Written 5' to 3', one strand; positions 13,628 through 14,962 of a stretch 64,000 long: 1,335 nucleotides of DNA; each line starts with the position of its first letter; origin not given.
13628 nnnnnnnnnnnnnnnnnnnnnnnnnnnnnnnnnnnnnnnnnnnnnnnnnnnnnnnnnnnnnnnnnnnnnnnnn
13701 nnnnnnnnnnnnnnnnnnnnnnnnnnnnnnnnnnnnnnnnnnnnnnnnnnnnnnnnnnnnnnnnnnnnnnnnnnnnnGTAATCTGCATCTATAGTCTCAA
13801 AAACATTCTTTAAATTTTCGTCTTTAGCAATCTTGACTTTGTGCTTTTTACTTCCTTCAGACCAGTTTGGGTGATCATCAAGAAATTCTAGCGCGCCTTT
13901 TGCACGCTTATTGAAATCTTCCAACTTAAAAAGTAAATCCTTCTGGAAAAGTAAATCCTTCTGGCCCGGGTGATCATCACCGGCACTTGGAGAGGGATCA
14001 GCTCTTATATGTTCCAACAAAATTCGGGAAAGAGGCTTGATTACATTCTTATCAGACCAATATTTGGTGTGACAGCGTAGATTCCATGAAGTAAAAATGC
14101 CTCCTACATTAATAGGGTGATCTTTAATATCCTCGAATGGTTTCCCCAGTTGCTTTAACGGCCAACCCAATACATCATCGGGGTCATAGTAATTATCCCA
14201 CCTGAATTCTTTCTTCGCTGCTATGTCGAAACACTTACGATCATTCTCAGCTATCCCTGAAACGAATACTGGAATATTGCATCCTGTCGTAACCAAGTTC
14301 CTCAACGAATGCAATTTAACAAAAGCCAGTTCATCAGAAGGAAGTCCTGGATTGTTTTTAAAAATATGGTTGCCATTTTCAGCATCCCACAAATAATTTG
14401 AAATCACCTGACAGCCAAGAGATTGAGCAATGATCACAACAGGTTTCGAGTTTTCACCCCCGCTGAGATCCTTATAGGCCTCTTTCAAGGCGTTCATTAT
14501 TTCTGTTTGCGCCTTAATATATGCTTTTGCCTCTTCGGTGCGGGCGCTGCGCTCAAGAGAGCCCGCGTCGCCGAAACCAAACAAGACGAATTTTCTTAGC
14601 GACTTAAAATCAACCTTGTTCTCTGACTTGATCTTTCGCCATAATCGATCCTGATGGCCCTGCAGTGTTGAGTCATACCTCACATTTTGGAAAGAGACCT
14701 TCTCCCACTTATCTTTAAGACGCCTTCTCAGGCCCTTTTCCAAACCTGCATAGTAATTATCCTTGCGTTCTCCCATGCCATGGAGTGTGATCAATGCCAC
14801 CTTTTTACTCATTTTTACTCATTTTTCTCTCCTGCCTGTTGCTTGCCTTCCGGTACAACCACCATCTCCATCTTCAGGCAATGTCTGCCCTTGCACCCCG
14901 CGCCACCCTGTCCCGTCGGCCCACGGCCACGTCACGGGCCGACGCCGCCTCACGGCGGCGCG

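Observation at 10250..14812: AT-rich 1520-aa hydrolase / coiled-coil / OmpA-like giant gene inserted between the two DGR targets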

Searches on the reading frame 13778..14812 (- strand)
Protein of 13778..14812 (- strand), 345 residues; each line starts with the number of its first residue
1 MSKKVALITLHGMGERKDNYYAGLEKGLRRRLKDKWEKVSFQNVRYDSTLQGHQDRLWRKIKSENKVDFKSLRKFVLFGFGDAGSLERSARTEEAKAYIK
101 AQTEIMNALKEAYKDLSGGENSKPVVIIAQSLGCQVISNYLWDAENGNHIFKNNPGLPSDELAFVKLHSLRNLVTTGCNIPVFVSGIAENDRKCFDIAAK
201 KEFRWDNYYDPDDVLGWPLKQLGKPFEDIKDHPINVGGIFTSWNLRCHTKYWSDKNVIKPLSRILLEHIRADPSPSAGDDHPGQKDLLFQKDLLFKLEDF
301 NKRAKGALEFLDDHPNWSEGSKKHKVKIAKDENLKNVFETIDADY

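Call 9: search_protein_families(library=pfam, proteins=[window:13778-14812:-], max_evalue=10)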
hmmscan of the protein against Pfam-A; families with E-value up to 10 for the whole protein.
seq(345 aa): 0 families

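Call 10: search_solved_structures(query=window:13973-14812:-, max_evalue=10)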
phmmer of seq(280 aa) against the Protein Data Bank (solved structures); distinct sequences matched with E-value up to 10: 1.
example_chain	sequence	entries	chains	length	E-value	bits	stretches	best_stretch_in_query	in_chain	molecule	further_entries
7wff_f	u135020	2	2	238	0.17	14.6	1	8-73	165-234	Photosynthetic NDH subunit of lumenal location 1, chloroplastic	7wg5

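Call 12: find_homologous_proteins(query=window:13973-14812:-)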
Query seq(280 aa) (280 aa): 1065 proteins with E <= 0.001 among 1630 candidates; the best 120 are listed.
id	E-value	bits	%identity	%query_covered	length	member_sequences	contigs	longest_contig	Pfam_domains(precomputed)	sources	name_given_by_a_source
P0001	3.0e-99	350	58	95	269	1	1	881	-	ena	-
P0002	3.2e-99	350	61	96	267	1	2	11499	-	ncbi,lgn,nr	ncbi:MAG: hypothetical protein OIF55_07030 [Amphritea sp.]|nr:hypothetical protein [Amphritea sp.]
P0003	3.6e-99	350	61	94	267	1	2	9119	-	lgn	-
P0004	1.8e-98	348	59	96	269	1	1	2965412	-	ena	-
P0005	1.7e-97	344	59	94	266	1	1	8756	-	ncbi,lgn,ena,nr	ncbi:MAG TPA: hypothetical protein ENJ13_06110 [Chromatiales bacterium]|nr:hypothetical protein [Chr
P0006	1.9e-97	344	60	95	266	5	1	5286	-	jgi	-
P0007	3.7e-97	343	61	94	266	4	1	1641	-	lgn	-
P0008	5.3e-97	343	58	94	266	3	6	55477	-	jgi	-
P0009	1.0e-96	342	58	95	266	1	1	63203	-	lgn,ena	-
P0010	3.1e-96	340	61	94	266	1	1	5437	-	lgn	-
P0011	3.3e-96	340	59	95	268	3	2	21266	-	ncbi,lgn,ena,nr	ncbi:MAG: hypothetical protein IH886_04110 [Nitrospinae bacterium]|nr:hypothetical protein [Nitrospi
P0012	7.2e-96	339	59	94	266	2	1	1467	-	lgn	-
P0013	2.4e-95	337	58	94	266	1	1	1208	-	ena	-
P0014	3.0e-95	337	58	94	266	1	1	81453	-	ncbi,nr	ncbi:MAG: hypothetical protein OQK24_08015 [Magnetovibrio sp.]|nr:hypothetical protein [Magnetovibri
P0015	5.5e-95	336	59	95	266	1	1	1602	-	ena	-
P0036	1.1e-90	322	58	94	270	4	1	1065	-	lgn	-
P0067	7.5e-86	306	54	95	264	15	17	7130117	-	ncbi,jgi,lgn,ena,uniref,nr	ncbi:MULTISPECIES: NYN domain-containing protein [Pseudomonas]|jgi:hypothetical protein|uniref:NYN d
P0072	4.2e-85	304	56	94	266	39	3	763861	-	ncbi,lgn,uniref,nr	ncbi:hypothetical protein [Vibrio coralliilyticus]|uniref:hypothetical protein n=1 Tax=Vibrio corall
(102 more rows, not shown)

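Call 14: find_encoding_contigs(protein=P0067, flank=8000, max_places=4)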
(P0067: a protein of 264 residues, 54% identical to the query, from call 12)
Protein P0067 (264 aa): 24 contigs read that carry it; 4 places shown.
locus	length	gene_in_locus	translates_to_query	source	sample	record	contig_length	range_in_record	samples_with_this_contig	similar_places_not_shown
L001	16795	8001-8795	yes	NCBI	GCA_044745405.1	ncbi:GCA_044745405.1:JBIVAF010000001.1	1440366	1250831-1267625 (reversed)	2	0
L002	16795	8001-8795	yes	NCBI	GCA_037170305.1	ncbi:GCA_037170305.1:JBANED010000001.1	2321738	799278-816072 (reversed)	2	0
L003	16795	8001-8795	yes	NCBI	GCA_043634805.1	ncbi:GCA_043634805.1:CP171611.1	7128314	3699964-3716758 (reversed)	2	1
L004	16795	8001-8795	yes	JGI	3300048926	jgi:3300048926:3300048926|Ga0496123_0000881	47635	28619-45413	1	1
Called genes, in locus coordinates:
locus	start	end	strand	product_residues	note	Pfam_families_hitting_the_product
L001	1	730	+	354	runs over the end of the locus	-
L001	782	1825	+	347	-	-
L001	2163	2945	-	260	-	-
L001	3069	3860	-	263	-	PF00196:GerE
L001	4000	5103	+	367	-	PF01547:SBP_bac_1, PF13416:SBP_bac_8, PF13343:SBP_bac_6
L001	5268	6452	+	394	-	PF05954:Phage_GPD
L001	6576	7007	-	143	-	-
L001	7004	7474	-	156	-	PF21837:DUF6896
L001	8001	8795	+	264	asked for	-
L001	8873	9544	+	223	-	PF06197:DUF998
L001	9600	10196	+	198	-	-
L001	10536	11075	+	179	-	PF00485:PRK (faint), PF13238:AAA_18 (weak)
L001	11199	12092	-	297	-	PF00126:HTH_1, PF03466:LysR_substrate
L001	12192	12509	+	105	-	-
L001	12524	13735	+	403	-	PF07690:MFS_1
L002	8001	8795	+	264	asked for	-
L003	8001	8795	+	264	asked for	-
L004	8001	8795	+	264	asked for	-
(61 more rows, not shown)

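Call 29: predict_structure(alignment_id=A1)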
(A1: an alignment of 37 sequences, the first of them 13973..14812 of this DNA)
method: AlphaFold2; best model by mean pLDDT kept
length: 280 residues; sequences in the alignment: 37
mean_pLDDT: 82.4   pTM: 0.86
mean pLDDT of the five models: 82.4, 80.2, 79.2, 78.2, 75.1
residues with pLDDT >= 90: 127; 70-90: 90; 50-70: 50; < 50: 13
segments of 3 or more residues with pLDDT < 50: 79-90
pLDDT, mean of each block of 10 residues (from residue 1): 94 79 97 98 89 76 69 56 47 73 95 86 94 87 91 84 95 86 60 81 93 83 88 83 66 95 97 66
secondary structure, 60 per line:
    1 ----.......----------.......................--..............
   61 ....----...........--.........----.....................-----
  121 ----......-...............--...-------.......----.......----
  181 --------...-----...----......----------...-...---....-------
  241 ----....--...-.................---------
elements in order: E5-11 H22-38 E39-44 H47-64 H69-79 H82-90 H95-115 E125-130 H132-146 H159-165 E170-176 E204-209 E230-233 H245-248 H255-271

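Call 31: fold_search(model_id=the predicted structure, library=pdb)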
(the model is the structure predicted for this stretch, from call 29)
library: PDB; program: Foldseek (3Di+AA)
matches with E <= 10: 1149; with E <= 0.001: 12
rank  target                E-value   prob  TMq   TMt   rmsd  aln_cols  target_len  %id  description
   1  1vkh_B                2.2e-05  1.00  0.50  0.55   7.2       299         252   10  CRYSTAL STRUCTURE OF A PUTATIVE SERINE HYDROLASE (YDR428C) FROM SACCHAROMYCES CEREVISIAE AT 1.85 A RESOLUTION (released 2004-06-08)
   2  1vkh_A                2.5e-05  1.00  0.53  0.56   5.7       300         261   10  CRYSTAL STRUCTURE OF A PUTATIVE SERINE HYDROLASE (YDR428C) FROM SACCHAROMYCES CEREVISIAE AT 1.85 A RESOLUTION (released 2004-06-08)
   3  1bs9                  1.6e-04  1.00  0.39  0.49   8.3       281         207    9  ACETYLXYLAN ESTERASE FROM P. PURPUROGENUM REFINED AT 1.10 ANGSTROMS (released 1999-05-18)
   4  2axe                  1.6e-04  1.00  0.37  0.46   8.6       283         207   10  IODINATED COMPLEX OF ACETYL XYLAN ESTERASE AT 1.80 ANGSTROMS (released 1999-05-18)
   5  1t2n                  3.0e-04  1.00  0.42  0.61   7.4       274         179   13  Structure of a thermostable triple mutant of Bacillus subtilis lipase obtained through directed evolution (released 2004-11-23)
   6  2czq_A                3.0e-04  1.00  0.40  0.51   7.9       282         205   12  A novel cutinase-like protein from Cryptococcus sp. (released 2006-07-14)
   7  9c37                  3.2e-04  1.00  0.54  0.49   8.3       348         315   10  Nir2 NirD domain dimer (released 2026-03-18)
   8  3d2a                  4.3e-04  1.00  0.41  0.61   7.5       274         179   13  Structure of 1-17A4, a thermostable mutant of Bacillus subtilis lipase obtained through directed evolution (released 2008-06-03)
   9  1qoz_A                4.3e-04  1.00  0.38  0.47   8.6       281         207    9  Catalytic core domain of acetyl xylan esterase from Trichoderma reesei (released 2000-11-24)
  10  1i6w_A                4.5e-04  1.00  0.40  0.58   7.5       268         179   12  THE CRYSTAL STRUCTURE OF BACILLUS SUBTILIS LIPASE: A MINIMAL ALPHA/BETA HYDROLASE ENZYME (released 2001-05-23)
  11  1qoz_B                7.2e-04  1.00  0.37  0.47   8.7       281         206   10  Catalytic core domain of acetyl xylan esterase from Trichoderma reesei (released 2000-11-24)
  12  3qmm_A                8.6e-04  1.00  0.39  0.58   7.7       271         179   12  Structure of 6B, a thermostable mutant of Bacillus subtilis lipase obtained through directed evolution (released 2011-10-05)
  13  9c38                  1.0e-03  1.00  0.48  0.44   9.2       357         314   11  Nir1 NirD domain dimer (released 2025-08-27)
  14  9jyx_B                1.2e-03  1.00  0.53  0.49   7.6       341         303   10  Crystal structure of Nir2 DDHD domain (released 2025-10-15)
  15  6nkc_A                1.4e-03  1.00  0.40  0.60   6.8       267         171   13  Crystal Structure of the Lipase Lip_vut1 from Goat Rumen metagenome. (released 2020-01-22)
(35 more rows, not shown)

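Call 44: search_protein_families(library=pfam, proteins=[P0067, P0002], max_evalue=1)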
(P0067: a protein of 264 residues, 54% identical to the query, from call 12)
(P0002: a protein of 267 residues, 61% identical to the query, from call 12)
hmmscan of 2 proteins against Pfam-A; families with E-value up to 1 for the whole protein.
P0067 (264 aa): 1 family
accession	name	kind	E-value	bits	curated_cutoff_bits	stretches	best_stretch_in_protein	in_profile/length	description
PF12146.15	Hydrolase_4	-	0.22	11.2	27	1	119-162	72-117/239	Serine aminopeptidase, S33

P0002 (267 aa): 2 families
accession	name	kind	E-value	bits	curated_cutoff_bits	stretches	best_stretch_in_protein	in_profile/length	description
PF12146.15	Hydrolase_4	-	0.11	12.2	27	1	119-161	73-117/239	Serine aminopeptidase, S33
PF03645.18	Tctex-1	-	0.15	12.8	22.8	1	102-149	28-79/95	Tctex-1 family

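Call 47: find_encoding_contigs(protein=P0004, flank=7000, max_places=2)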
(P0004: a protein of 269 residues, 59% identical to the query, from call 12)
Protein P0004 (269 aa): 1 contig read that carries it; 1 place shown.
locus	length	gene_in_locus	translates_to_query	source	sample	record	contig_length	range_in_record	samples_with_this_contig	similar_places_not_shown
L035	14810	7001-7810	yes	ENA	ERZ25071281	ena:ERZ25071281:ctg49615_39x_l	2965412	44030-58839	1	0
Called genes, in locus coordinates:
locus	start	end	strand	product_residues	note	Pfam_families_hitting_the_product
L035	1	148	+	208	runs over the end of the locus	PF04290:DctQ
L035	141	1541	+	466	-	PF06808:DctM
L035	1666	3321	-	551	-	PF00133:tRNA-synt_1, PF01921:tRNA-synt_1f (faint), PF09334:tRNA-synt_1g, PF01406:tRNA-synt_1e (weak), PF19303:Anticodon_3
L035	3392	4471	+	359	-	PF00142:Fer4_NifH (faint), PF01883:FeS_assembly_P, PF01656:CbiA, PF09140:MipZ, PF10609:ParA, PF13614:AAA_31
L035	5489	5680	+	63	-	-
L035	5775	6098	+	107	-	-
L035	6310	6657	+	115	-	-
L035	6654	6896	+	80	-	-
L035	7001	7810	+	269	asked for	-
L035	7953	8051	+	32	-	-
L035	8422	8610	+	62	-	PF20482:DUF6722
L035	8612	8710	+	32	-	-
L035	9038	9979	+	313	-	PF05818:TraT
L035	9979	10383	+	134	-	-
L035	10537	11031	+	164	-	PF09933:DUF2165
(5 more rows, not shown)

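Call 48: find_encoding_contigs(protein=P0072, flank=7000, max_places=2)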
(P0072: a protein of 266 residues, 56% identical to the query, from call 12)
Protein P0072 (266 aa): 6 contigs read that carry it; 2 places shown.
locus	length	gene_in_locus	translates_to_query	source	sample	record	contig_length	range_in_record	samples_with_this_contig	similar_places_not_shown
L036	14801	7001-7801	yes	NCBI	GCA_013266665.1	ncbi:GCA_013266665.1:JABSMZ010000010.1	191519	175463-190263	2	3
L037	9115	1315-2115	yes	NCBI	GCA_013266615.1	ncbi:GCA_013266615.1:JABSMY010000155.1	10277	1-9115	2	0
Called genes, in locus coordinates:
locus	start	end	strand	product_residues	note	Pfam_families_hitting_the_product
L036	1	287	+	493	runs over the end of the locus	PF00251:Glyco_hydro_32N, PF08244:Glyco_hydro_32C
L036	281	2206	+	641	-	PF00128:Alpha-amylase, PF14701:hDGE_amylase (weak)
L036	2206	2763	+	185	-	PF12464:Mac, PF00132:Hexapep, PF14602:Hexapep_2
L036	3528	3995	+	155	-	-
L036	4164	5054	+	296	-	PF00805:Pentapeptide (faint)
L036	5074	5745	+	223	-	PF05708:Peptidase_C92 (weak)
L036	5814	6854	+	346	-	PF00478:IMPDH (faint), PF03060:NMO, PF01180:DHO_dh (weak)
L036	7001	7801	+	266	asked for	-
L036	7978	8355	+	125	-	PF01042:Ribonuc_L-PSP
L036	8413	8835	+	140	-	-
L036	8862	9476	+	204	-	PF01810:LysE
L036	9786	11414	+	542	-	PF02018:CBM_4_9, PF04231:Endonuclease_1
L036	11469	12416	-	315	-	-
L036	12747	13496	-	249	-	PF00497:SBP_bac_3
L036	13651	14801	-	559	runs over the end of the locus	PF00849:PseudoU_synth_2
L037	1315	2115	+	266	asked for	-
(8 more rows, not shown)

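Call 52: search_protein_families(library=padloc, proteins=[window:13973-14812:-], max_evalue=0.01)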
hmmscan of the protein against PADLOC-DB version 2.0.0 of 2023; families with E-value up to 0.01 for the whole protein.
window:13973-14812:- (280 aa): 0 families

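Call 94: find_related_loci(query=A1, collection=viral_contigs, flank=6000)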
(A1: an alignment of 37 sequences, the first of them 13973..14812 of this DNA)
Query A1 (280 aa) in viral_contigs; peptide patterns used: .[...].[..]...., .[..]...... (x = any residue, [..] = any of these).
30 stretches matched a pattern; 5 encode a relative of the query (tblastn E <= 1e-3); 4 distinct loci.
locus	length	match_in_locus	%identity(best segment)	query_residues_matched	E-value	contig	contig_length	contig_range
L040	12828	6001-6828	39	1-261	2e-55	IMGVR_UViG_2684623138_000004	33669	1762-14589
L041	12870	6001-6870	37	1-275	3e-52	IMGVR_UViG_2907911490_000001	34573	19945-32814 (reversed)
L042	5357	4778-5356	35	1-182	2e-31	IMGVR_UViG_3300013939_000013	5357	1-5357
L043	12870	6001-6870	36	1-275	2e-55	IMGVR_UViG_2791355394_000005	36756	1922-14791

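Call 102: search_protein_families(library=phrogs, proteins=[window:13973-14812:-], max_evalue=0.01)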
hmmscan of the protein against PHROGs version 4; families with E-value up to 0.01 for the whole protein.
window:13973-14812:- (280 aa): 0 families
